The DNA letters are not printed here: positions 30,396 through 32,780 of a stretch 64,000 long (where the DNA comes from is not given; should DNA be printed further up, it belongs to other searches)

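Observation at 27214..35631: Candidate novel cell-surface module: a 977-aa hyper-acidic multi-EF-hand protein with a PGF-CTERM anchor, a 694-aa unknown membrane protein and a MacB-type ABC transporter, all on one strand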

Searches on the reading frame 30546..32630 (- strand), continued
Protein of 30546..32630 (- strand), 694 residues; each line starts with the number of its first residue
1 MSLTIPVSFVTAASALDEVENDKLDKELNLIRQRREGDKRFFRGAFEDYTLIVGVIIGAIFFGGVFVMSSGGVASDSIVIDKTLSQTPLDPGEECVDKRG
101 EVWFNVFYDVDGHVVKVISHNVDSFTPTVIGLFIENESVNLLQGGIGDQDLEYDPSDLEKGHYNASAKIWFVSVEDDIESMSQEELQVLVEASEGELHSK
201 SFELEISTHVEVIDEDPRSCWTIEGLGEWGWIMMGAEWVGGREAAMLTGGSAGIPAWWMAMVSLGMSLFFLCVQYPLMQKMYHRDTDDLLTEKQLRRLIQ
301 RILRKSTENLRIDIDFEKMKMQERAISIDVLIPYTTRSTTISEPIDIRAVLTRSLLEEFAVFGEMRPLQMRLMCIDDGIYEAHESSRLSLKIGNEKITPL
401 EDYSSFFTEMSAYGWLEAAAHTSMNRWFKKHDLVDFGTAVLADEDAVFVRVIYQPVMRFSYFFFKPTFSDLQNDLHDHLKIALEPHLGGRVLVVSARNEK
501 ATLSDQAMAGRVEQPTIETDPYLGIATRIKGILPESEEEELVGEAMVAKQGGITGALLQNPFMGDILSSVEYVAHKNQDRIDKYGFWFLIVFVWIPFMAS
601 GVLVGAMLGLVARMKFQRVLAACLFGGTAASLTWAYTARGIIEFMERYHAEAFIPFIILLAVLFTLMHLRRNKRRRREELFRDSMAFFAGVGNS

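Call 37: find_homologous_proteins(query=P0252, max_evalue=1e-10)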
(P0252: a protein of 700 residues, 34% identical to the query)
Query P0252 (700 aa): 728 proteins with E <= 1e-10 among 8000 candidates; the best 120 are listed.
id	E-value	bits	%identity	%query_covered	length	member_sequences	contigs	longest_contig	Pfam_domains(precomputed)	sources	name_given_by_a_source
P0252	0.0e+0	1561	100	100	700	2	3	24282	PF06695.17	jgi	-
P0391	5.2e-174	598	46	93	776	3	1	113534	PF06695.17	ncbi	-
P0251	2.2e-173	596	44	97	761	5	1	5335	PF06695.17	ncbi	-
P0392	1.4e-169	584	44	97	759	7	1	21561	PF06695.17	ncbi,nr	ncbi:MAG: hypothetical protein CMB77_02990 [Euryarchaeota archaeon]|nr:hypothetical protein [Euryarc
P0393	1.9e-150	520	40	95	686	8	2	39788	PF06695.17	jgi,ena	-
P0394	3.1e-150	520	42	93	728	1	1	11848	PF06695.17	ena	-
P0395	8.0e-150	518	42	93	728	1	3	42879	PF06695.17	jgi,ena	-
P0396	8.3e-150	518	42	93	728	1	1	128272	PF06695.17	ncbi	-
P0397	8.7e-150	518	42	93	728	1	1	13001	PF06695.17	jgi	-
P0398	1.1e-148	515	42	93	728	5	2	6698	PF06695.17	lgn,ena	-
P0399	1.2e-145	505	39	97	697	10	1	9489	PF06695.17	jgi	-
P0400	5.2e-145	502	38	97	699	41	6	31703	PF09335.17,PF06695.17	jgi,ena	-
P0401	8.6e-145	502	37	99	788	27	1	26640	PF06695.17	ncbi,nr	ncbi:MAG: Uncharacterised protein [Methanobacteriota archaeon]|nr:MAG: Uncharacterised protein [Eury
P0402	9.5e-145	502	40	94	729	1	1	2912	PF06695.17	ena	-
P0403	1.5e-143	498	39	95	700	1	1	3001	PF09335.17,PF06695.17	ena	-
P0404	2.4e-143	497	39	97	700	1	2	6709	PF06695.17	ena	-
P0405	4.7e-143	496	38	99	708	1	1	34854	PF09335.17,PF06695.17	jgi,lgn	-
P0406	5.3e-143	496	39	97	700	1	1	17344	PF06695.17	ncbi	-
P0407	1.3e-142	495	38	98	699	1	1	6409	PF09335.17,PF06695.17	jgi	-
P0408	1.6e-142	494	38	98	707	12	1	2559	PF06695.17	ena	-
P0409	1.9e-142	494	40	95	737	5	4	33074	PF06695.17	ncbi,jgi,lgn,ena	-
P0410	2.0e-142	494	38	98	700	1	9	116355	PF09335.17,PF06695.17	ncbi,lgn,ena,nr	ncbi:MAG: small multi-drug export protein [Candidatus Poseidoniales archaeon]|nr:small multi-drug ex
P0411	2.0e-142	494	38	98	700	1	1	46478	PF09335.17,PF06695.17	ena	-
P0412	2.2e-142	494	39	98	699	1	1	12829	PF09335.17,PF06695.17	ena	-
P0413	2.4e-142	494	40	94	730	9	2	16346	PF06695.17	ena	-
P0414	2.4e-142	494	38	98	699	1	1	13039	PF09335.17,PF06695.17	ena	-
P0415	2.4e-142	494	38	98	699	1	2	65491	PF09335.17,PF06695.17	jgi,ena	jgi:hypothetical protein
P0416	2.6e-142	494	39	98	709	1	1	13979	PF09335.17,PF06695.17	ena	-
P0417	3.1e-142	493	39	98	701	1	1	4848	PF09335.17,PF06695.17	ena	-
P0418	3.2e-142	493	39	98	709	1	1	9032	PF09335.17,PF06695.17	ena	-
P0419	3.3e-142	493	38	98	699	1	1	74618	PF09335.17,PF06695.17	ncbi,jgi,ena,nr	ncbi:MAG: small multi-drug export protein [Candidatus Poseidoniaceae archaeon]|nr:small multi-drug e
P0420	3.3e-142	493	40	93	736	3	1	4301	PF06695.17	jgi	jgi:hypothetical protein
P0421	3.3e-142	493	38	98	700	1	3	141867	PF09335.17,PF06695.17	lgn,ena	-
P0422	3.4e-142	493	38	98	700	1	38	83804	PF09335.17,PF06695.17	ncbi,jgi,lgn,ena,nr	ncbi:MAG: hypothetical protein DWC06_07165 [Candidatus Poseidoniales archaeon]|nr:MAG: hypothetical 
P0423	3.5e-142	493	39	97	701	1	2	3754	PF09335.17,PF06695.17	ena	-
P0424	3.6e-142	493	38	98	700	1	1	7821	PF09335.17,PF06695.17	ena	-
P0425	3.7e-142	493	38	99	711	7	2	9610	PF09335.17,PF06695.17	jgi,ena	-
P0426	3.8e-142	493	39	95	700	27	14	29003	PF09335.17,PF06695.17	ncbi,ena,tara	tara:strand:- start:106 stop:2208 length:2103 start_codon:yes stop_codon:yes gene_type:complete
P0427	3.8e-142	493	38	98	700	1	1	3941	PF09335.17,PF06695.17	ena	-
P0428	4.4e-142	493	38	98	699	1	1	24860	PF09335.17,PF06695.17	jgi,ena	-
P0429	4.4e-142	493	39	95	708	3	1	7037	PF09335.17,PF06695.17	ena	-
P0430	4.5e-142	493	38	98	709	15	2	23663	PF09335.17,PF06695.17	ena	-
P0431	4.8e-142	493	39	98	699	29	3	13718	PF09335.17,PF06695.17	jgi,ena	-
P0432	5.2e-142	493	39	98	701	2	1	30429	PF09335.17,PF06695.17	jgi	-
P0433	5.2e-142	493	38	97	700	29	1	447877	PF09335.17,PF06695.17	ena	-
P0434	5.3e-142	493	39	98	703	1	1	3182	PF09335.17,PF06695.17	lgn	-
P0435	6.7e-142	492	38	97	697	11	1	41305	PF06695.17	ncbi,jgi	-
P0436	8.8e-142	492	39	98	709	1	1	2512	PF09335.17,PF06695.17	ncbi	-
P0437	8.8e-142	492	40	93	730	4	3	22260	PF06695.17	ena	-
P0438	8.9e-142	492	38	95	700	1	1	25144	PF06695.17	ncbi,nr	ncbi:MAG: small multi-drug export protein [Candidatus Poseidoniaceae archaeon]|nr:small multi-drug e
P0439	1.1e-141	491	38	98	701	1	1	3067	PF09335.17,PF06695.17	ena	-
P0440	1.2e-141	491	38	98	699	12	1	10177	PF09335.17,PF06695.17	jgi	-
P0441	1.3e-141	491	38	98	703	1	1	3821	PF09335.17,PF06695.17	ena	-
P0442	1.3e-141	491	37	100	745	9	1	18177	PF06695.17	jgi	-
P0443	1.3e-141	491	39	98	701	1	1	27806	PF09335.17,PF06695.17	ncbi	-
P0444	1.5e-141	491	39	95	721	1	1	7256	PF06695.17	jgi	-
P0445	1.6e-141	491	38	99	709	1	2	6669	PF09335.17,PF06695.17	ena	-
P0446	1.6e-141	491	39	95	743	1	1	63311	PF06695.17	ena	-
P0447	1.7e-141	491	39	95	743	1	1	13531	PF06695.17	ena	-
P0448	1.8e-141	491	39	95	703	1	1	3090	PF06695.17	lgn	-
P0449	1.8e-141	491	39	95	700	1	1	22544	PF06695.17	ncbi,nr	ncbi:MAG: small multi-drug export protein [Euryarchaeota archaeon]|nr:small multi-drug export protei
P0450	1.9e-141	491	37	98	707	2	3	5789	PF06695.17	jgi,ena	-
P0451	2.2e-141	490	37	99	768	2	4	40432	PF06695.17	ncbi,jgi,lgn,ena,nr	ncbi:MAG TPA: small multi-drug export protein [Candidatus Poseidoniaceae archaeon]|nr:small multi-dr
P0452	2.5e-141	490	38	97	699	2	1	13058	PF09335.17,PF06695.17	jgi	jgi:hypothetical protein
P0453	2.5e-141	490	38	97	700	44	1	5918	PF09335.17,PF06695.17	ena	-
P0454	3.2e-141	490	39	95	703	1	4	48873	PF06695.17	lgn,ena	-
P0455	3.4e-141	490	39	95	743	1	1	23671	PF06695.17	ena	-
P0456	3.6e-141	490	38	97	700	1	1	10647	PF09335.17,PF06695.17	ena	-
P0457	3.7e-141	490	39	95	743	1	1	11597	PF06695.17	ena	-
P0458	4.0e-141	490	38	100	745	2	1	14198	PF06695.17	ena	-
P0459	4.1e-141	490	39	98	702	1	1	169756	PF06695.17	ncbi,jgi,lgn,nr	ncbi:MAG: small multi-drug export protein [Candidatus Poseidoniaceae archaeon]|jgi:hypothetical prot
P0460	4.4e-141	489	38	95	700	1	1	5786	PF06695.17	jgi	-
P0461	4.9e-141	489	38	98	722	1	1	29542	PF09335.17,PF06695.17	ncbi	-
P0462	5.0e-141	489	39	95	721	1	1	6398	PF06695.17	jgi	-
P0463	5.0e-141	489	38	97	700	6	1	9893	PF09335.17,PF06695.17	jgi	-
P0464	5.0e-141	489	39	95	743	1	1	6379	PF06695.17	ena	-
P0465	5.0e-141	489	36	99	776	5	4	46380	PF06695.17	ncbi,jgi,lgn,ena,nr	ncbi:MAG: hypothetical protein CMB64_07060 [Euryarchaeota archaeon]|nr:hypothetical protein [Euryarc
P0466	5.1e-141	489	39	95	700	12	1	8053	PF09335.17,PF06695.17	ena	-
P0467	5.4e-141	489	39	95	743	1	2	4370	PF06695.17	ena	-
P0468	5.6e-141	489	39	95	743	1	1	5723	PF06695.17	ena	-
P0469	6.0e-141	489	38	95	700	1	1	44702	PF06695.17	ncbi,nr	ncbi:small multi-drug export protein [Candidatus Poseidoniaceae archaeon]|nr:small multi-drug export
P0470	6.1e-141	489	38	95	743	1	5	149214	PF06695.17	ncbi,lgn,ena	-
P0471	8.8e-141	488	37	98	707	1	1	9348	PF09335.17,PF06695.17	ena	-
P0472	9.4e-141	488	37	98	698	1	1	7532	PF09335.17,PF06695.17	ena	-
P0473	9.5e-141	488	38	99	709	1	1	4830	PF09335.17,PF06695.17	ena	-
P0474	1.2e-140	488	38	97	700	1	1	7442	PF09335.17,PF06695.17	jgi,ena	-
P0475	1.2e-140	488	39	96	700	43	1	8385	PF06695.17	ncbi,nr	ncbi:MAG: small multi-drug export protein [Euryarchaeota archaeon]|nr:small multi-drug export protei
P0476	1.3e-140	488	39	98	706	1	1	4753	PF06695.17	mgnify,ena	mgnify:FL=1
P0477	1.3e-140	488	39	95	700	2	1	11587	PF09335.17,PF06695.17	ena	-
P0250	1.3e-140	488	40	97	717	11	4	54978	PF06695.17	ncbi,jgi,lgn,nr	ncbi:MAG TPA: hypothetical protein EYQ85_02885 [Candidatus Poseidoniales archaeon]|jgi:hypothetical 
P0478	1.4e-140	488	38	97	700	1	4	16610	PF09335.17,PF06695.17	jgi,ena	-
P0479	1.5e-140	488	39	95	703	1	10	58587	PF06695.17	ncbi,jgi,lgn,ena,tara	tara:strand:- start:22281 stop:24392 length:2112 start_codon:yes stop_codon:yes gene_type:complete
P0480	1.7e-140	488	39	95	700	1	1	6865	PF06695.17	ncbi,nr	ncbi:MAG: small multi-drug export protein [Candidatus Poseidoniaceae archaeon]|nr:small multi-drug e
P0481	1.7e-140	488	39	95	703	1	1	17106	PF06695.17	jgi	-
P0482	2.0e-140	487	38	97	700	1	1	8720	PF09335.17,PF06695.17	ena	-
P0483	2.1e-140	487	39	95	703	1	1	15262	PF06695.17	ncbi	-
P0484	2.2e-140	487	38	97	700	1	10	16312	PF09335.17,PF06695.17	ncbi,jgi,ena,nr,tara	ncbi:MAG: hypothetical protein CMB24_06075 [Euryarchaeota archaeon]|nr:hypothetical protein [Euryarc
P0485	2.3e-140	487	40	94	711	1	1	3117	PF06695.17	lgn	-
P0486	2.3e-140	487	39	95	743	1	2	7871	PF06695.17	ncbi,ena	-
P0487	3.3e-140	487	38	96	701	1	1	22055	PF09335.17,PF06695.17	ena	-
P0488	3.9e-140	486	38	97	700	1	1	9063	PF09335.17,PF06695.17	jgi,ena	-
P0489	3.9e-140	486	39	95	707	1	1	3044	PF06695.17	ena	-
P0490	4.0e-140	486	39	95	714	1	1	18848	PF06695.17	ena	-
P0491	4.2e-140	486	38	99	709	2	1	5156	PF09335.17,PF06695.17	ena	-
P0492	4.6e-140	486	38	97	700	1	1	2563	PF09335.17,PF06695.17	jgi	-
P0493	4.6e-140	486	39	95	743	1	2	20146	PF06695.17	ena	-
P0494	5.0e-140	486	37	97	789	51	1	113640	PF06695.17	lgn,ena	-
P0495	5.3e-140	486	38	97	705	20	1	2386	PF06695.17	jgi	jgi:hypothetical protein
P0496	5.7e-140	486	38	97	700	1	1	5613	PF09335.17,PF06695.17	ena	-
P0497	6.0e-140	486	38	99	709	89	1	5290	PF09335.17,PF06695.17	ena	-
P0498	6.3e-140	486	38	97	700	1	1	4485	PF09335.17,PF06695.17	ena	-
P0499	6.5e-140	486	38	95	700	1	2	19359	PF09335.17,PF06695.17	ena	-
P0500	7.6e-140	485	38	97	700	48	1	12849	PF09335.17,PF06695.17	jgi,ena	-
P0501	7.6e-140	485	38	95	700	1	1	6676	PF09335.17,PF06695.17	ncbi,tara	tara:strand:- start:1070 stop:3172 length:2103 start_codon:yes stop_codon:yes gene_type:complete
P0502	7.7e-140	485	38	97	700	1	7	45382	PF09335.17,PF06695.17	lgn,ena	-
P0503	7.8e-140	485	36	99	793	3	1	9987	PF09335.17,PF06695.17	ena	-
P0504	8.2e-140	485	38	95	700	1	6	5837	PF09335.17,PF06695.17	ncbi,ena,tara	tara:strand:- start:488 stop:2590 length:2103 start_codon:yes stop_codon:yes gene_type:complete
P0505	8.2e-140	485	38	95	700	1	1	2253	PF09335.17,PF06695.17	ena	-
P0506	8.3e-140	485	38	95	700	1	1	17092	PF09335.17,PF06695.17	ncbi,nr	ncbi:MAG: hypothetical protein CMA39_04225 [Euryarchaeota archaeon]|nr:hypothetical protein [Euryarc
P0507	8.4e-140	485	38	95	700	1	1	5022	PF09335.17,PF06695.17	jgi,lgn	jgi:hypothetical protein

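Call 38: find_encoding_contigs(protein=P0459, flank=8000, max_places=1)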
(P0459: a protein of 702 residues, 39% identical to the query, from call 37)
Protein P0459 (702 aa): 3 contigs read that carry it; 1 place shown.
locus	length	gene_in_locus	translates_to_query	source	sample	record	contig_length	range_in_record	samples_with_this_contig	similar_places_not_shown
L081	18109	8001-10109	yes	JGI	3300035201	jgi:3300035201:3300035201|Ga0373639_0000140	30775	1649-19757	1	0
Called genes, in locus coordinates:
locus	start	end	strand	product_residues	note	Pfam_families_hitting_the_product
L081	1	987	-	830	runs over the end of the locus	PF01547:SBP_bac_1, PF13416:SBP_bac_8, PF00528:BPD_transp_1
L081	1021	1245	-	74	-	-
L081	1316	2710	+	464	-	PF00293:NUDIX (weak), PF00753:Lactamase_B, PF12706:Lactamase_B_2 (weak), PF00753:Lactamase_B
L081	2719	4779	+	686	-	PF05833:NFACT_N, PF05670:NFACT-R_1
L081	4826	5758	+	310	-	-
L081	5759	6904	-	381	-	PF00108:Thiolase_N, PF00109:ketoacyl-synt (weak), PF02803:Thiolase_C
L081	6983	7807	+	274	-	PF01138:RNase_PH, PF03725:RNase_PH_C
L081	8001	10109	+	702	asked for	PF06695:Sm_multidrug_ex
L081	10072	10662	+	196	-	PF00994:MoCF_biosynth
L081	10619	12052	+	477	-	PF01979:Amidohydro_1, PF07969:Amidohydro_3 (faint), PF12890:DHOase (weak)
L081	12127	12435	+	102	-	-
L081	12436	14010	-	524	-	PF02074:Peptidase_M32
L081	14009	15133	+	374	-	PF26233:NicX, PF02073:Peptidase_M29 (weak)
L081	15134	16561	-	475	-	-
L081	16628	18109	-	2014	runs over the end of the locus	PF13517:FG-GAP_3 (weak), PF01839:FG-GAP (weak)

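Call 39: find_encoding_contigs(protein=P0391, flank=8000, max_places=1)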
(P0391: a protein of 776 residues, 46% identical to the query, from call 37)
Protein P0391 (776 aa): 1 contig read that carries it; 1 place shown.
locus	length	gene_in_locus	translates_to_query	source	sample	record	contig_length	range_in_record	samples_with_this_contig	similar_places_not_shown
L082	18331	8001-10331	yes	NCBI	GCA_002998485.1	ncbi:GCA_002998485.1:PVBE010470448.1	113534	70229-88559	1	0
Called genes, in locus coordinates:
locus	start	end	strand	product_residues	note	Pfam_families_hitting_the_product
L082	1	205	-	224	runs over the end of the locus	-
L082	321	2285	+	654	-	-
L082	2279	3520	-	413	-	PF00437:T2SSE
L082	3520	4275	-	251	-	PF00482:T2SSF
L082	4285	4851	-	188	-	PF00482:T2SSF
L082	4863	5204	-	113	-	-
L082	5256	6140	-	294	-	-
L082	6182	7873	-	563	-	PF21473:OB_Ssb-like (faint)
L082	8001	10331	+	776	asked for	PF06695:Sm_multidrug_ex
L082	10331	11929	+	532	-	PF00520:Ion_trans, PF07885:Ion_trans_2, PF00520:Ion_trans (weak)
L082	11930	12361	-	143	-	PF03960:ArsC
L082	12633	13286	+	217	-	PF01325:Fe_dep_repress, PF02742:Fe_dep_repr_C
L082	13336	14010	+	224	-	PF04967:HTH_10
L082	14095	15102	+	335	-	-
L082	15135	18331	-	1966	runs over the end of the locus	PF07691:PA14, PF13385:Laminin_G_3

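Call 40: find_encoding_contigs(protein=P0396, flank=8000, max_places=1)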
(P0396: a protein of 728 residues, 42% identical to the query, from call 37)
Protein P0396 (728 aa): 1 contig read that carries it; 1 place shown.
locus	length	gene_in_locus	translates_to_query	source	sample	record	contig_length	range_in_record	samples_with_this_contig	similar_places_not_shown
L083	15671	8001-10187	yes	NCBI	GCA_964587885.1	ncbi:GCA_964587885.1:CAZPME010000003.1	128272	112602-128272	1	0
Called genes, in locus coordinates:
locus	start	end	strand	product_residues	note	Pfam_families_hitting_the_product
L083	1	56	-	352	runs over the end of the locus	PF00515:TPR_1 (faint), PF07719:TPR_2 (faint), PF13181:TPR_8 (faint)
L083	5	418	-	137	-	-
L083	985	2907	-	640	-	-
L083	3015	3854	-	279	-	PF12679:ABC2_membrane_2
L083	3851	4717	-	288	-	PF00005:ABC_tran, PF13304:AAA_21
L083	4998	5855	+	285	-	-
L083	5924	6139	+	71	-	-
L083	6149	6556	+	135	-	PF04134:DCC1-like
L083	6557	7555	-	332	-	PF01210:NAD_Gly3P_dh_N, PF03446:NAD_binding_2 (weak), PF03807:F420_oxidored, PF07479:NAD_Gly3P_dh_C, PF20618:GPD_NAD_C_bact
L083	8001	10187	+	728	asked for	PF06695:Sm_multidrug_ex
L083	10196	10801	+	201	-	PF00994:MoCF_biosynth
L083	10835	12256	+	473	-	PF01979:Amidohydro_1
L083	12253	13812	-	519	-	PF02074:Peptidase_M32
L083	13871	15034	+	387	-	PF26233:NicX, PF02073:Peptidase_M29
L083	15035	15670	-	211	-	?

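Call 41: find_encoding_contigs(protein=P0252, flank=8000, max_places=1)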
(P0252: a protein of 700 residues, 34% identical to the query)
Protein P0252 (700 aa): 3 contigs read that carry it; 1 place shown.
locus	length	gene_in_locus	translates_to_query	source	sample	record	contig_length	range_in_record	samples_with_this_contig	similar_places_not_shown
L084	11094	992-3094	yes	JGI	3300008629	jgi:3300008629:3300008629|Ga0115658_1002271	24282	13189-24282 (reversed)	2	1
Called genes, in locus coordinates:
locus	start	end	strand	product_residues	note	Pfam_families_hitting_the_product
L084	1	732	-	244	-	?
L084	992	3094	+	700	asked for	PF06695:Sm_multidrug_ex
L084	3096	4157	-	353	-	PF00520:Ion_trans, PF07885:Ion_trans_2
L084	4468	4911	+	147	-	PF22785:Tc-R-P, PF05706:CDKN3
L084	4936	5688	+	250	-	PF08003:Methyltransf_9, PF13489:Methyltransf_23 (weak)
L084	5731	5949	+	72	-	-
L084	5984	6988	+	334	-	PF00005:ABC_tran, PF13175:AAA_15 (faint), PF13304:AAA_21 (weak)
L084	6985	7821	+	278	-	PF12679:ABC2_membrane_2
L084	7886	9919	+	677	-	PF18884:TSP3_bac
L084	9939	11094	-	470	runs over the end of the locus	PF05221:AdoHcyase, PF00670:AdoHcyase_NAD, PF02826:2-Hacid_dh_C, PF07991:KARI_N (weak)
